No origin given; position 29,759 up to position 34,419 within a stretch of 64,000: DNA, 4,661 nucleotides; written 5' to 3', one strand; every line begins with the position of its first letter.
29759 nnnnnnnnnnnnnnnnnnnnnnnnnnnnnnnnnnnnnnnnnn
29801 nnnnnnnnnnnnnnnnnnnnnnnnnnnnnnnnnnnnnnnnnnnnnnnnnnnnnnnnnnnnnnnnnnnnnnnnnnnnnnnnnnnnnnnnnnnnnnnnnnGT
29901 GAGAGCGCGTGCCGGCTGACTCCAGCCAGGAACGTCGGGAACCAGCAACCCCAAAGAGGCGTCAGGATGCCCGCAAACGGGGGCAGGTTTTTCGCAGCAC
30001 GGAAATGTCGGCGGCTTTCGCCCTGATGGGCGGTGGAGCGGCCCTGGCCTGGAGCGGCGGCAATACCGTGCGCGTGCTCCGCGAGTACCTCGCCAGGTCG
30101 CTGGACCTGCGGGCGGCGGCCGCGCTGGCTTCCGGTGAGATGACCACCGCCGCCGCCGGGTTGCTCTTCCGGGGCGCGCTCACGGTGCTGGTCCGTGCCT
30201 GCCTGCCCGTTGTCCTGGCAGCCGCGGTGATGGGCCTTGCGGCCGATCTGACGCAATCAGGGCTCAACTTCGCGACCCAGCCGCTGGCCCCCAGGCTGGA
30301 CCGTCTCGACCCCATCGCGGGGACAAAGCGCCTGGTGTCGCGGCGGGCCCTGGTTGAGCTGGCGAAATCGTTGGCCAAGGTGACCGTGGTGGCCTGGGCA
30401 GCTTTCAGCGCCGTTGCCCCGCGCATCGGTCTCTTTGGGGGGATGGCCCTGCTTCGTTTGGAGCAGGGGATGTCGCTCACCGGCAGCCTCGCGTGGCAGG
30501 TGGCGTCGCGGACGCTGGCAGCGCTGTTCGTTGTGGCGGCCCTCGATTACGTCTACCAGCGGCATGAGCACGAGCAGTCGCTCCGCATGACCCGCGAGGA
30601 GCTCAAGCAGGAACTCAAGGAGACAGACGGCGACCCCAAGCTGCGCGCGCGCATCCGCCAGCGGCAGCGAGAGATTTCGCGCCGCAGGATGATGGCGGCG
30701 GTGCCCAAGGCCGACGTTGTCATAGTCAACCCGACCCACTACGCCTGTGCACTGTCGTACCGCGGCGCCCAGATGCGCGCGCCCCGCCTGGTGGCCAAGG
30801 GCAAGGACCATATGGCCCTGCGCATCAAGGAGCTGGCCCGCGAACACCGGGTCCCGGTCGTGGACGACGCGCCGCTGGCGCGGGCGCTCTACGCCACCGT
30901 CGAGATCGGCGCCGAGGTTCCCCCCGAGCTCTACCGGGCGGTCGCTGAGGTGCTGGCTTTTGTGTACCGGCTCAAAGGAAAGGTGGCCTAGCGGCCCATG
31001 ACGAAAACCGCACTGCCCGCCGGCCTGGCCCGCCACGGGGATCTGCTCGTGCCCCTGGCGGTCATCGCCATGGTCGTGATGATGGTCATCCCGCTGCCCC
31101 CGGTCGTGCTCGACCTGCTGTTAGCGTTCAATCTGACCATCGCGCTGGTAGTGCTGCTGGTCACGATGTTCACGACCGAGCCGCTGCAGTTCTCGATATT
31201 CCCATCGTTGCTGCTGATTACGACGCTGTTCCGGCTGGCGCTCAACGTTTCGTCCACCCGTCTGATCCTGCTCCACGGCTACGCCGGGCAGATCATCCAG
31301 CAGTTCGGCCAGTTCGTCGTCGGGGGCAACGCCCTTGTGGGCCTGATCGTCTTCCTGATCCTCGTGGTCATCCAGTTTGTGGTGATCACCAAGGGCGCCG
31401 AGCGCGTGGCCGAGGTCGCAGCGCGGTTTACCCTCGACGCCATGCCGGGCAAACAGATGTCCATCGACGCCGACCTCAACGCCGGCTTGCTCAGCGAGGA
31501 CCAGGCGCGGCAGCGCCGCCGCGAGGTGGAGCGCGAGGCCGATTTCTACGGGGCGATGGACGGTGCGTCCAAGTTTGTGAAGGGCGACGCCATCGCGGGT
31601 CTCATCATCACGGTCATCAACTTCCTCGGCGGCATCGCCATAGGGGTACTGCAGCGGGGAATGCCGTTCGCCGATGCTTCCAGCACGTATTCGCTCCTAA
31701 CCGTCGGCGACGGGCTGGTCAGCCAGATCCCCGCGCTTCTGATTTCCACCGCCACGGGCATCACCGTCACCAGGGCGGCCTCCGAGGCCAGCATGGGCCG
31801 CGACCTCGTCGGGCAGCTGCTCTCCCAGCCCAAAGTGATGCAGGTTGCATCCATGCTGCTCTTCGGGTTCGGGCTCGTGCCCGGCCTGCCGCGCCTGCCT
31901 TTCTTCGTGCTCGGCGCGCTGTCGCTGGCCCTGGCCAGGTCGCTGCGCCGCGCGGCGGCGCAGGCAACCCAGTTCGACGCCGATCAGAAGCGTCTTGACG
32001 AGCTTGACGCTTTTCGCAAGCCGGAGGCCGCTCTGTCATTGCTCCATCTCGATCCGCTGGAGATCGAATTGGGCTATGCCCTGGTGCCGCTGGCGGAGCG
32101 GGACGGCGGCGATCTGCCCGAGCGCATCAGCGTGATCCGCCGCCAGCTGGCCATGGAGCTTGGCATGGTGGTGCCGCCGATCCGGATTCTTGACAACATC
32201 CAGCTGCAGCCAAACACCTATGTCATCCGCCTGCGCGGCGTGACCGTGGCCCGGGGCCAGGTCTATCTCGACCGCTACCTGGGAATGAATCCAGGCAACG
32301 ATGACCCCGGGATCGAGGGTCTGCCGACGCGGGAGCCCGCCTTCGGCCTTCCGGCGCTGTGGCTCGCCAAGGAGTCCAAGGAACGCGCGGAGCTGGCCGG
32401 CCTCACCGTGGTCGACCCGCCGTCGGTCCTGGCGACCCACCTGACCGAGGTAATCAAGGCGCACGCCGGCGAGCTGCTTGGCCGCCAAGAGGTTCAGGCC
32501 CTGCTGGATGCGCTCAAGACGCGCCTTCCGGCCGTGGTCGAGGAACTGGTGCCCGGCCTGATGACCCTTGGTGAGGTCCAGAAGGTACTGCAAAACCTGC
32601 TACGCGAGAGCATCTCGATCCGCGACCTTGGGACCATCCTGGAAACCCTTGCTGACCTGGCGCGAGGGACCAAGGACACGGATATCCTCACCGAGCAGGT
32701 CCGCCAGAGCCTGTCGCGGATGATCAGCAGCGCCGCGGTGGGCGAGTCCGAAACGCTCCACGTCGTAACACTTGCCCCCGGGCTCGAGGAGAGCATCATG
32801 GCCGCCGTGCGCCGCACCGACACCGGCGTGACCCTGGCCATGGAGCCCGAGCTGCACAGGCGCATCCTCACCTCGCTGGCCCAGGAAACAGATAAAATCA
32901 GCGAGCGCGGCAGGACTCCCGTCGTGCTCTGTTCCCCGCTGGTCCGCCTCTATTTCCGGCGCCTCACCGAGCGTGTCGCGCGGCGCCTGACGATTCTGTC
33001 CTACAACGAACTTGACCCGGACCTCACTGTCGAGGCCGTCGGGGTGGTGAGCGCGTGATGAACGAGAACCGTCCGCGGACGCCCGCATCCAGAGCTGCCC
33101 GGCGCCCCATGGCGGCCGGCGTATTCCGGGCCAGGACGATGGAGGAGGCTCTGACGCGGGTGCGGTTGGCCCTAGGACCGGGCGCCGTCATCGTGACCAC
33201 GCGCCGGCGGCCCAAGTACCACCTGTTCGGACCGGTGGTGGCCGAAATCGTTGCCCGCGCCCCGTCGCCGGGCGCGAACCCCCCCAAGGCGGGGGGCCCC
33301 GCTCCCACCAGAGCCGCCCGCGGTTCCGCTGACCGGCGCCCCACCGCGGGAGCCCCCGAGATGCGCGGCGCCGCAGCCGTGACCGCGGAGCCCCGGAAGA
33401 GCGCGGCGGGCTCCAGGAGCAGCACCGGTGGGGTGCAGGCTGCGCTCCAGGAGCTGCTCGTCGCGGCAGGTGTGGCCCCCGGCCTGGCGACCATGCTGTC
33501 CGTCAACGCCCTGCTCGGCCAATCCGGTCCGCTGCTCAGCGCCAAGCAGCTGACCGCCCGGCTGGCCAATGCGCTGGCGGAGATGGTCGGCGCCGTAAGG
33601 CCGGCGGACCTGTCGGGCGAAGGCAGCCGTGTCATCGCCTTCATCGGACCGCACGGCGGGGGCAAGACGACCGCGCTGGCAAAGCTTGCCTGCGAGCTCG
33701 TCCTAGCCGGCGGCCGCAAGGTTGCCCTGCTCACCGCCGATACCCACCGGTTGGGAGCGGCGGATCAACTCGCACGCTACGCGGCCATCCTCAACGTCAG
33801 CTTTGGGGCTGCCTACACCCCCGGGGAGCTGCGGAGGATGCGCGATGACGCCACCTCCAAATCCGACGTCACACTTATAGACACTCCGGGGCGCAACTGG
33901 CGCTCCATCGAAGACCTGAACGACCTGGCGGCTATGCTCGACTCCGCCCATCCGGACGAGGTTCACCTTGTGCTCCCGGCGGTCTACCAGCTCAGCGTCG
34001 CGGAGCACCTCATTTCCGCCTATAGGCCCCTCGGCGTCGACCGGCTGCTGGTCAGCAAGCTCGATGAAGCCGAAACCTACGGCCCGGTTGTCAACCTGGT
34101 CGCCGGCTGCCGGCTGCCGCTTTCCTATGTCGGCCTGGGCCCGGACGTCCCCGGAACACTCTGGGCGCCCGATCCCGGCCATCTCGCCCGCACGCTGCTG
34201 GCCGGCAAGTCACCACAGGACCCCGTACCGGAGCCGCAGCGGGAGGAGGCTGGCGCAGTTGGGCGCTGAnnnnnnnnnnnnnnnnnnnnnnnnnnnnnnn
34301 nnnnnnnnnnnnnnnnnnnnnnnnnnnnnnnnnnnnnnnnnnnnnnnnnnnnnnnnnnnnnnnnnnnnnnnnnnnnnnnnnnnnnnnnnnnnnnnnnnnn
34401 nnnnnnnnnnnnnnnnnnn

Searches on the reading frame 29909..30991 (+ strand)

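Call 47: search_protein_families(library=pfam, proteins=[window:29909-30991:+], max_evalue=0.0001)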
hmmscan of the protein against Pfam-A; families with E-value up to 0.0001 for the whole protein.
window:29909-30991:+ (360 aa): 1 family
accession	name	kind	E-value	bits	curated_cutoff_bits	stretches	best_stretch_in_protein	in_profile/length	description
PF01312.24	Bac_export_2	-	2.4e-121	405.5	24.4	1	7-352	1-335/335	FlhB HrpN YscU SpaS Family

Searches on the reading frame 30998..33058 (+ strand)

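Call 47: search_protein_families(library=pfam, proteins=[window:30998-33058:+], max_evalue=0.0001)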
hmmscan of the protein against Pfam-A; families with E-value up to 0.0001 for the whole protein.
window:30998-33058:+ (686 aa): 1 family
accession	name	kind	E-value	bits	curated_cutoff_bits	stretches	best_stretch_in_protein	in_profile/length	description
PF00771.25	FHIPEP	-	1.8e-277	922.6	29.1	1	25-675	1-655/657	FHIPEP family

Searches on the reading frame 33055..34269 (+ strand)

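Call 47: search_protein_families(library=pfam, proteins=[window:33055-34269:+], max_evalue=0.0001)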
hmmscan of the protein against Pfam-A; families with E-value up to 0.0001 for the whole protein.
window:33055-34269:+ (404 aa): 2 families
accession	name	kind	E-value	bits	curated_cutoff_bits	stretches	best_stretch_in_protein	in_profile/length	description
PF00448.28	SRP54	-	2.6e-29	102.7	22.7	1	192-382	2-195/196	SRP54-type protein, GTPase domain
PF25199.1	nSTAND_NTPase5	-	1.5e-06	28.5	34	1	174-233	25-83/145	Novel STAND NTPase 5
